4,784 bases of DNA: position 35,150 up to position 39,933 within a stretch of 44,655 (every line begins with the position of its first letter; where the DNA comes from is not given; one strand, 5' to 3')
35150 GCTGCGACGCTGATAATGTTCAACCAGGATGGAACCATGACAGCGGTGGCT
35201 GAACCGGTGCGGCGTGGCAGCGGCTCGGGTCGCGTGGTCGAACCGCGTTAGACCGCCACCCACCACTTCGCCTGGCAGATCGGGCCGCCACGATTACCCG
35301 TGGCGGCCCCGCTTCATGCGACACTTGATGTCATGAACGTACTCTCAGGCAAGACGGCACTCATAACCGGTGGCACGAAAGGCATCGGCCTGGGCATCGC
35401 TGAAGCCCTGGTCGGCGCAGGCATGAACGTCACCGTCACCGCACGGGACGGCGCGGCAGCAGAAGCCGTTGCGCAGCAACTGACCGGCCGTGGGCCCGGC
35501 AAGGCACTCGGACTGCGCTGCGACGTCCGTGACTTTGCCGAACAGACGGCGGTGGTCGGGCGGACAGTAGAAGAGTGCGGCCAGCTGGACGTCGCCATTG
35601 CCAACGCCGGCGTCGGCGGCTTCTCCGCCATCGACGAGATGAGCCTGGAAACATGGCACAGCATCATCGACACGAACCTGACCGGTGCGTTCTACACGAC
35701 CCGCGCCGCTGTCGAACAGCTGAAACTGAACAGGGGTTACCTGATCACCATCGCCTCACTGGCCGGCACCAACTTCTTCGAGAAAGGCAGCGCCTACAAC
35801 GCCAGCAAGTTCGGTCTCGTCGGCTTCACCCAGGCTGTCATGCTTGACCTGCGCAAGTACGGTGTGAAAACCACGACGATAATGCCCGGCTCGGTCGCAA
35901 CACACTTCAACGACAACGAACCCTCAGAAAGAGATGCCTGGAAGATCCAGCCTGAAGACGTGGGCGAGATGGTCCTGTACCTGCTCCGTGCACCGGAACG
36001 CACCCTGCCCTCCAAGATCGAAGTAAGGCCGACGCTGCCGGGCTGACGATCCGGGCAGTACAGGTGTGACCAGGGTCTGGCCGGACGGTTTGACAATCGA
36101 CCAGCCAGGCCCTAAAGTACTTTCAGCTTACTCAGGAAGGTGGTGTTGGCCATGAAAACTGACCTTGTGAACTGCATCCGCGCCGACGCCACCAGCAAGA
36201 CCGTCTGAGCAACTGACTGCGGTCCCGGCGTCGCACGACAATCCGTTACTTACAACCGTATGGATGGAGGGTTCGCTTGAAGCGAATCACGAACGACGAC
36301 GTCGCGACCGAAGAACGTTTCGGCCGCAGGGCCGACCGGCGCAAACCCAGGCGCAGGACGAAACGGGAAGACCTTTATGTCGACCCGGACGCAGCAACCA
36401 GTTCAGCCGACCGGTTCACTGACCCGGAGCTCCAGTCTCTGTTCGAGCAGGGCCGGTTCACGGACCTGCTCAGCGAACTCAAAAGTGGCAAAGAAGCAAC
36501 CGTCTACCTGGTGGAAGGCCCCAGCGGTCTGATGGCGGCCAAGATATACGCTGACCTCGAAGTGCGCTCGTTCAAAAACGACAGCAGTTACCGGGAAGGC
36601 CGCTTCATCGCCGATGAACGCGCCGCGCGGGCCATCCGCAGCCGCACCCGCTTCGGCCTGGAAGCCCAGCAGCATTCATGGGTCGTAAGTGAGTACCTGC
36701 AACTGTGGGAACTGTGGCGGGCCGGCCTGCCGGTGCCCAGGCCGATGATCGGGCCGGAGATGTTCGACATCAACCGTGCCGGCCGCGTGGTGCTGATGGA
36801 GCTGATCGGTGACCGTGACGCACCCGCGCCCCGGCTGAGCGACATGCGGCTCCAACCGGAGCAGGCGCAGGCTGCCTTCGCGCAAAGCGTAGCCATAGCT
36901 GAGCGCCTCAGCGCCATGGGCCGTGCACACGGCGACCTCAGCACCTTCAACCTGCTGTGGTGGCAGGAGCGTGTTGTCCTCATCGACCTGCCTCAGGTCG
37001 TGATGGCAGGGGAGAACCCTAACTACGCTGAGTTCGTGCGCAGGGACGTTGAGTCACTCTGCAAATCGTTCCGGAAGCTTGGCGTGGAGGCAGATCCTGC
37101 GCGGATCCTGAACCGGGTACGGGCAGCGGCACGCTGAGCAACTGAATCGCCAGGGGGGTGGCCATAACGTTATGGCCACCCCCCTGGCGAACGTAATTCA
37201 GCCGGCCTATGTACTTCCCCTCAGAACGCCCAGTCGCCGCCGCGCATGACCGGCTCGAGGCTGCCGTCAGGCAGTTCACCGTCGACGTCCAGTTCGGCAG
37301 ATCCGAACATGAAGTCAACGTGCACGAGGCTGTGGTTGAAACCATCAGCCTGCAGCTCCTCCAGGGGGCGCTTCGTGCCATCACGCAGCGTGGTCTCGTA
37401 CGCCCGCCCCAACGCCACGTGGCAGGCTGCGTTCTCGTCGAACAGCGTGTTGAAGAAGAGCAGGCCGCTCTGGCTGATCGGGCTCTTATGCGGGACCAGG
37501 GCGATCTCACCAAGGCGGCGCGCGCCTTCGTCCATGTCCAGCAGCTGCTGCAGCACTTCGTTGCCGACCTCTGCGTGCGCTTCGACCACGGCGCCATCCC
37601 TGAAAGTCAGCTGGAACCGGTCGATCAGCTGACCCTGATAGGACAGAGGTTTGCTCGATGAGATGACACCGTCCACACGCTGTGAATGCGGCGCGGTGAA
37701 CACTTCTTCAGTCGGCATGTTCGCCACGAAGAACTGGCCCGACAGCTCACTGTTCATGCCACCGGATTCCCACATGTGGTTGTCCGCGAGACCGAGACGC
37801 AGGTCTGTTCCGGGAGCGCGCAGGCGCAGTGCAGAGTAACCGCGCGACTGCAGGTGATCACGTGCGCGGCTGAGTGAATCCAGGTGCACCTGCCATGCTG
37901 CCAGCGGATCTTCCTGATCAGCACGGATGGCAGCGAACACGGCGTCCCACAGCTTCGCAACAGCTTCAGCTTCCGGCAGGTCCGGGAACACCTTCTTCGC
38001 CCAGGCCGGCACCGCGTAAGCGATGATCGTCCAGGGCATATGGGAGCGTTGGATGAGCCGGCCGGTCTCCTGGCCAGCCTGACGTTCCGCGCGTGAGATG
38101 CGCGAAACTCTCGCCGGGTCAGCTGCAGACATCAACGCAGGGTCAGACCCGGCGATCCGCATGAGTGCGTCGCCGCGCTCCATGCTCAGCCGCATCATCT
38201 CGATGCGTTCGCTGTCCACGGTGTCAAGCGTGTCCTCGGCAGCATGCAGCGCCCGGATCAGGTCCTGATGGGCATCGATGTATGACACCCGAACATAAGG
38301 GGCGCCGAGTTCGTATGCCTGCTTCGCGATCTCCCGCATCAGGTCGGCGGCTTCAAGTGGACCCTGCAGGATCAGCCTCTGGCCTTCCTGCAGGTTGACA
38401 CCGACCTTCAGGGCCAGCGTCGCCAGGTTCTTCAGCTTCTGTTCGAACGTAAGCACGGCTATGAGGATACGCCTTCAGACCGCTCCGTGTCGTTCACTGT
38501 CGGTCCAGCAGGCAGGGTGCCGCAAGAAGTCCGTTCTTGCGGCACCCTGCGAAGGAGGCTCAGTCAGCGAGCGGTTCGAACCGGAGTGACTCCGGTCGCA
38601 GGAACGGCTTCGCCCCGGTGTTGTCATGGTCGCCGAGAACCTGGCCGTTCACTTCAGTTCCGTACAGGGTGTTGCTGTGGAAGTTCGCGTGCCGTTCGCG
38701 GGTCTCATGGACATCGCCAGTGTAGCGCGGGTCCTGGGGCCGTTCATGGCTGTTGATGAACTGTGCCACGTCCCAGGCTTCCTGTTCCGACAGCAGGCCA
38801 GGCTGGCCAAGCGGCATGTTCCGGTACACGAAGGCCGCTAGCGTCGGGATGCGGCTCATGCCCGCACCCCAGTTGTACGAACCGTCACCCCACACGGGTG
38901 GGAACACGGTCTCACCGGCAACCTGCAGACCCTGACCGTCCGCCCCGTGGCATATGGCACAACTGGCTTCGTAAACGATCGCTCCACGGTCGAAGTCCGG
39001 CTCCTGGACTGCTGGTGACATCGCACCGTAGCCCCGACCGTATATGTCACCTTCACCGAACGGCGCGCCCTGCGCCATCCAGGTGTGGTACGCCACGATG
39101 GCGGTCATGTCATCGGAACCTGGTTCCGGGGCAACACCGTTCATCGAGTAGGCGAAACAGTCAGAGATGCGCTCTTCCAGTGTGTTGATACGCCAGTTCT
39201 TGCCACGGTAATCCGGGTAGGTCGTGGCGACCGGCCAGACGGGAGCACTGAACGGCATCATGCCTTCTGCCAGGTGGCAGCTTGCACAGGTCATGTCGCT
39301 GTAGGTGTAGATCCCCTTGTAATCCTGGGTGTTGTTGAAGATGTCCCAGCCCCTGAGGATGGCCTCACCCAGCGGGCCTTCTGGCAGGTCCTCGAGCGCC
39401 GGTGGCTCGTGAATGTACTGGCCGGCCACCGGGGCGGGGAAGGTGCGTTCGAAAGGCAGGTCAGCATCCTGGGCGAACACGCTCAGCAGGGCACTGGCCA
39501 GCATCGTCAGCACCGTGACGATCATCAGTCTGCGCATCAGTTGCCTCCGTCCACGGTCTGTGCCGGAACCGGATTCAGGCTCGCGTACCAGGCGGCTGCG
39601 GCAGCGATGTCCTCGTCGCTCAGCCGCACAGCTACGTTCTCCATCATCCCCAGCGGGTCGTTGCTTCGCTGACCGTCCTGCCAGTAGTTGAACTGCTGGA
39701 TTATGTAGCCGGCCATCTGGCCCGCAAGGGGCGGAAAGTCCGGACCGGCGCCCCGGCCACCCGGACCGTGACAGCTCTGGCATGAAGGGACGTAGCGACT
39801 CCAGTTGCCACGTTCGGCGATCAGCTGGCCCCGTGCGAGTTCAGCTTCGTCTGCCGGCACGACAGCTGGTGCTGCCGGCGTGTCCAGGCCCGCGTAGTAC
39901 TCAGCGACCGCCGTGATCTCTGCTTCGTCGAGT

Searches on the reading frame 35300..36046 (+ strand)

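Call 102: search_protein_families(library=pfam, proteins=[window:35300-36046:+], max_evalue=0.00001)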
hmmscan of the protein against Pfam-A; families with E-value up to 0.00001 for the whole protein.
window:35300-36046:+ (248 aa): 3 families
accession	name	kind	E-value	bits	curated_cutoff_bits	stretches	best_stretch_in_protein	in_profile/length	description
PF00106.31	adh_short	-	7.5e-50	169.6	26.6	1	18-209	1-192/195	short chain dehydrogenase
PF13561.12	adh_short_C2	-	1.2e-36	127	27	1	27-229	6-217/236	Enoyl-(Acyl carrier protein) reductase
PF08659.16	KR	-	1.2e-11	45.3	22.6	1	19-195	2-174/180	KR domain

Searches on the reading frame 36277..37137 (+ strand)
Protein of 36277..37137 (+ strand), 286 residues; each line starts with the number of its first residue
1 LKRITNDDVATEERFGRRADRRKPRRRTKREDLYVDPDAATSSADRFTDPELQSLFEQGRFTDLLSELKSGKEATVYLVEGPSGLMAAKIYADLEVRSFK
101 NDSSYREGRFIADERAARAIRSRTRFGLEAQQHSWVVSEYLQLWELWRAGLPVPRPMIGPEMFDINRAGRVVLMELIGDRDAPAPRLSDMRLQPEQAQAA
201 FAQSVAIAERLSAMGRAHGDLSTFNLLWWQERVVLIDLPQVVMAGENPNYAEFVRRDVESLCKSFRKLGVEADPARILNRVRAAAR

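Call 102: search_protein_families(library=pfam, proteins=[window:36277-37137:+], max_evalue=0.00001)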
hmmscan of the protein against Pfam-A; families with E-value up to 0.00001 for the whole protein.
window:36277-37137:+ (286 aa): 1 family
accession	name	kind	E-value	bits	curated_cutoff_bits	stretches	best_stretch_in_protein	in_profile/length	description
PF01163.29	RIO1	-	1.7e-27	96.7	22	1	76-271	2-180/187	RIO domain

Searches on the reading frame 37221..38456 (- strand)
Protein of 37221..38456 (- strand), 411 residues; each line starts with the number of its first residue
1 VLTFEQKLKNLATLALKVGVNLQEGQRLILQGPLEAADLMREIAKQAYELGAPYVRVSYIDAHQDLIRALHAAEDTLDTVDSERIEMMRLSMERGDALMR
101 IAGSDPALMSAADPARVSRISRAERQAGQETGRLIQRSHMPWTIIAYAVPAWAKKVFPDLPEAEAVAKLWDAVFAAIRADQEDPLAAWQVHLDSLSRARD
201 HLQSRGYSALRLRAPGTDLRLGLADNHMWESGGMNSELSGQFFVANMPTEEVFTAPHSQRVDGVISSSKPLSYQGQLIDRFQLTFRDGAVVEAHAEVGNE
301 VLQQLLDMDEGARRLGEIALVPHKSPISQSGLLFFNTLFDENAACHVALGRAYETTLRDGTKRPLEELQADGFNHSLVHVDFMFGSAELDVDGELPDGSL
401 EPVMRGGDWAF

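Call 102: search_protein_families(library=pfam, proteins=[window:37221-38456:-], max_evalue=0.00001)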
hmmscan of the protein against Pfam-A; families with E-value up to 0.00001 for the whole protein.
window:37221-38456:- (411 aa): 1 family
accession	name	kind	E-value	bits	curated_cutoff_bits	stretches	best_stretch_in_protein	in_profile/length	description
PF02073.20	Peptidase_M29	-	1.7e-149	498.6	27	1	4-409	1-406/406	Thermophilic metalloprotease (M29)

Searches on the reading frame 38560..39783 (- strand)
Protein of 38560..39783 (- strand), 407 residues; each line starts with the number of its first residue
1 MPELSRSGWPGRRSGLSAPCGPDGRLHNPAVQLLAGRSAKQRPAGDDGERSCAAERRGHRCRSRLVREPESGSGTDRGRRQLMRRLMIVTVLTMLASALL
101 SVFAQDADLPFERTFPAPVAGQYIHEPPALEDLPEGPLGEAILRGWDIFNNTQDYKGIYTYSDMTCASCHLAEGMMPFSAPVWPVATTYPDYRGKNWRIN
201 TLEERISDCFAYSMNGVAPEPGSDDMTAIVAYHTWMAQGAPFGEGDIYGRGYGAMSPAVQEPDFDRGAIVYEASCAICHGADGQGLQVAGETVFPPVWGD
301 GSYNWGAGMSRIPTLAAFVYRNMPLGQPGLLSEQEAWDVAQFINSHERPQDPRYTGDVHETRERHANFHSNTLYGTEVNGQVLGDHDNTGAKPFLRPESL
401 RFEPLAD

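Call 102: search_protein_families(library=pfam, proteins=[window:38560-39783:-], max_evalue=0.00001)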
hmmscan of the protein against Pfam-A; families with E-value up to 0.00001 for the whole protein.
window:38560-39783:- (407 aa): 3 families
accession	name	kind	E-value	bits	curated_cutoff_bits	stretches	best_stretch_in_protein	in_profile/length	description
PF13442.11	Cytochrome_CBB3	-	3.6e-14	53.3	27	1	263-343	2-68/68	Cytochrome C oxidase, cbb3-type, subunit III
PF21342.2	SoxA-TsdA_cyt-c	-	4.5e-10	39.8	27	1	163-241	14-87/88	SoxA/TsdA, cytochrome c domain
PF00034.26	Cytochrom_C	-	1.2e-09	39.8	21.3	1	265-346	2-89/90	Cytochrome c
